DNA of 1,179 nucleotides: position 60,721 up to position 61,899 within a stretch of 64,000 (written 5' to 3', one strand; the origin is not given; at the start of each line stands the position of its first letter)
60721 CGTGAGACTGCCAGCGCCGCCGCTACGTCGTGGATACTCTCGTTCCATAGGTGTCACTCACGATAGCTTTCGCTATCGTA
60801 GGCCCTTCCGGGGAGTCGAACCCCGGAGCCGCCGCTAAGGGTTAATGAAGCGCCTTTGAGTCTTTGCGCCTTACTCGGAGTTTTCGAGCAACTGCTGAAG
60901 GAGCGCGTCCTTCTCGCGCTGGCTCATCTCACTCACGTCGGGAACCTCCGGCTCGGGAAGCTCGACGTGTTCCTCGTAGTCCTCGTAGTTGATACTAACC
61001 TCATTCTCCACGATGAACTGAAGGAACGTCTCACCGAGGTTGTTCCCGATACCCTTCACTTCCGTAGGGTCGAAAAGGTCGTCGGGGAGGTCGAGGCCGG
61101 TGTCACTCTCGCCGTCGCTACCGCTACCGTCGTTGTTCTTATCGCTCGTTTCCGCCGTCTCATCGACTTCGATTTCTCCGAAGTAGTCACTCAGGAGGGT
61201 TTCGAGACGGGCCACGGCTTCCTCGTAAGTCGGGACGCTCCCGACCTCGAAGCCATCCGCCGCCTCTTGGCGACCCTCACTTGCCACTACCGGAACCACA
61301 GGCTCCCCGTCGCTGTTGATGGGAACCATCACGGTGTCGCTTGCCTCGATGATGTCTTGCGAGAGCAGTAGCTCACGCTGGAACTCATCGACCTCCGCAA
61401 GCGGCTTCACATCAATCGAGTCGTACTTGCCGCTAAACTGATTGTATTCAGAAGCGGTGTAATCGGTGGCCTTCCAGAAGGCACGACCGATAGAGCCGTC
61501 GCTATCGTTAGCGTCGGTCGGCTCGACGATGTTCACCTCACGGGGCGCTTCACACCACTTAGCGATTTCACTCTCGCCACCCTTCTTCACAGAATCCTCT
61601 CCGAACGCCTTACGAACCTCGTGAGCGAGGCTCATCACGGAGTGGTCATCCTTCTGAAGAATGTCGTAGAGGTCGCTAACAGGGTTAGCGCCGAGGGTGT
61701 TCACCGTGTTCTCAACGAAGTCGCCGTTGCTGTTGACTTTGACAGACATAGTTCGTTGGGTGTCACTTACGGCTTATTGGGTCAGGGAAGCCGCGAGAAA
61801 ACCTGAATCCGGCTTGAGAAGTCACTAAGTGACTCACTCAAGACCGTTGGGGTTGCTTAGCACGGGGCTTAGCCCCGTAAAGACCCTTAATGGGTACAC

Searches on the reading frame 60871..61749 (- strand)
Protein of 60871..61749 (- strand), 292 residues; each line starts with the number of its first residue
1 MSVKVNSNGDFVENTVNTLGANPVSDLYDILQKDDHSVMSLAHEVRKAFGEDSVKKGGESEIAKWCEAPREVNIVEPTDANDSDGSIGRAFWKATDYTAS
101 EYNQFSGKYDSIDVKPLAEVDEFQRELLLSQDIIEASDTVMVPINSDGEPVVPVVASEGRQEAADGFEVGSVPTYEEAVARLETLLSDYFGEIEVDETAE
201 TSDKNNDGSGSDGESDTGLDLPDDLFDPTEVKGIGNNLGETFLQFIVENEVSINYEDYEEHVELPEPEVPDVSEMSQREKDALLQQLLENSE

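Call 63: search_dna_similar(query=window:60871-61749:-, collection=phages, mode=protein, max_rows=60, rows=spread)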
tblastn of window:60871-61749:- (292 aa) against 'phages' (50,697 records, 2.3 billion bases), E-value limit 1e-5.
Records with a match: 41; places in all: 41; records where one place covers at least 80% of the query: 41.
Best place of each record, by identity: >=99% 3; 95-99% 5; 90-95% 1; 80-90% 18; 60-80% 14.
By first word of the organism name: Halorubrum 29; Haloarcula 9; Halophage 2; Hardygib1 1.
By host as written in the record: Halorubrum sp. 16; Halorubrum coriense 5; Haloarcula californiae 5; Haloarcula japonica 4; Halorubrum sodomense 3; Halorubrum sp. B2-2 2; Halorubrum sp. s5a-3 2; - 2; and 2 more.
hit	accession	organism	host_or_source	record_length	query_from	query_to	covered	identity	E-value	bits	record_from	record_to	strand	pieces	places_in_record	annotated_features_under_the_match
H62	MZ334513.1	Haloarcula virus HJTV-2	Haloarcula japonica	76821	1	292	100%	100.0%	6e-161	501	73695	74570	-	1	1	hypothetical protein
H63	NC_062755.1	Haloarcula virus HJTV-2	Haloarcula japonica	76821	1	292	100%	100.0%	6e-161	501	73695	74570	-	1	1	hypothetical protein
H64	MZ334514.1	Halorubrum virus HSTV-3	Halorubrum sodomense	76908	1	292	100%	99.7%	4e-160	499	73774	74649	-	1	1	hypothetical protein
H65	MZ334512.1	Halorubrum virus HRTV-24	Halorubrum sp.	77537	1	292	100%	99.0%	3e-160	499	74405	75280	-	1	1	hypothetical protein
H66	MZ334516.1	Halorubrum virus HRTV-15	Halorubrum sp.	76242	1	292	100%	98.6%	2e-159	496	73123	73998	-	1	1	hypothetical protein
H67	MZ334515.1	Haloarcula virus HJTV-3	Haloarcula japonica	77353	1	292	100%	98.3%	9e-160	498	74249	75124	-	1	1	hypothetical protein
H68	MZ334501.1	Halorubrum sodomense tailed virus 4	Halorubrum sodomense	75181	1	292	100%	96.9%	1e-155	486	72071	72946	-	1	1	hypothetical protein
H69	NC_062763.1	Halorubrum sodomense tailed virus 4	Halorubrum sodomense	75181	1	292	100%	96.9%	1e-155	486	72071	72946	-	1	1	hypothetical protein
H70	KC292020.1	Halorubrum tailed phage 8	Halorubrum sp. B2-2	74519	1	292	100%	88.3%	5e-143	449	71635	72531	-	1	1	128: hypothetical protein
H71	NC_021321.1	Halorubrum tailed phage 8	Halorubrum sp. B2-2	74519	1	292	100%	88.3%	5e-143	449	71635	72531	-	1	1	128: hypothetical protein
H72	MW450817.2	Halorubrum virus VOLN27B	Halorubrum sp. LN27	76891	1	282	97%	90.1%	6e-142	446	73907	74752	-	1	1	hypothetical protein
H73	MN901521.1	Halorubrum virus Serpecor1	Halorubrum coriense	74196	1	292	100%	86.3%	1e-138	437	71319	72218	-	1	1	hypothetical protein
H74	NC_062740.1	Halorubrum virus Serpecor1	Halorubrum coriense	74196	1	292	100%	86.3%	1e-138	437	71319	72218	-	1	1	hypothetical protein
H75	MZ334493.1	Halorubrum phage HRTV-17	Halorubrum sp.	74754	1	292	100%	84.7%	1e-136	431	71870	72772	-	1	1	hypothetical protein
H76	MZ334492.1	Halorubrum phage HRTV-14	Halorubrum sp.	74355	1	292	100%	84.4%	6e-136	429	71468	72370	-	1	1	hypothetical protein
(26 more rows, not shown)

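Call 98: search_protein_families(library=pfam, proteins=[window:60871-61749:-], max_evalue=0.01)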
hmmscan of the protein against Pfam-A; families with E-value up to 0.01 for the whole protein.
window:60871-61749:- (292 aa): 0 families

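Call 99: search_protein_families(library=phrogs, proteins=[window:60871-61749:-], max_evalue=0.01)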
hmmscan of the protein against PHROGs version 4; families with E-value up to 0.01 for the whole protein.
window:60871-61749:- (292 aa): 1 family
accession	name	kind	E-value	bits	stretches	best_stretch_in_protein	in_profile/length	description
phrog_19037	-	unknown function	7.7e-177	588.4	1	1-292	20-320/320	-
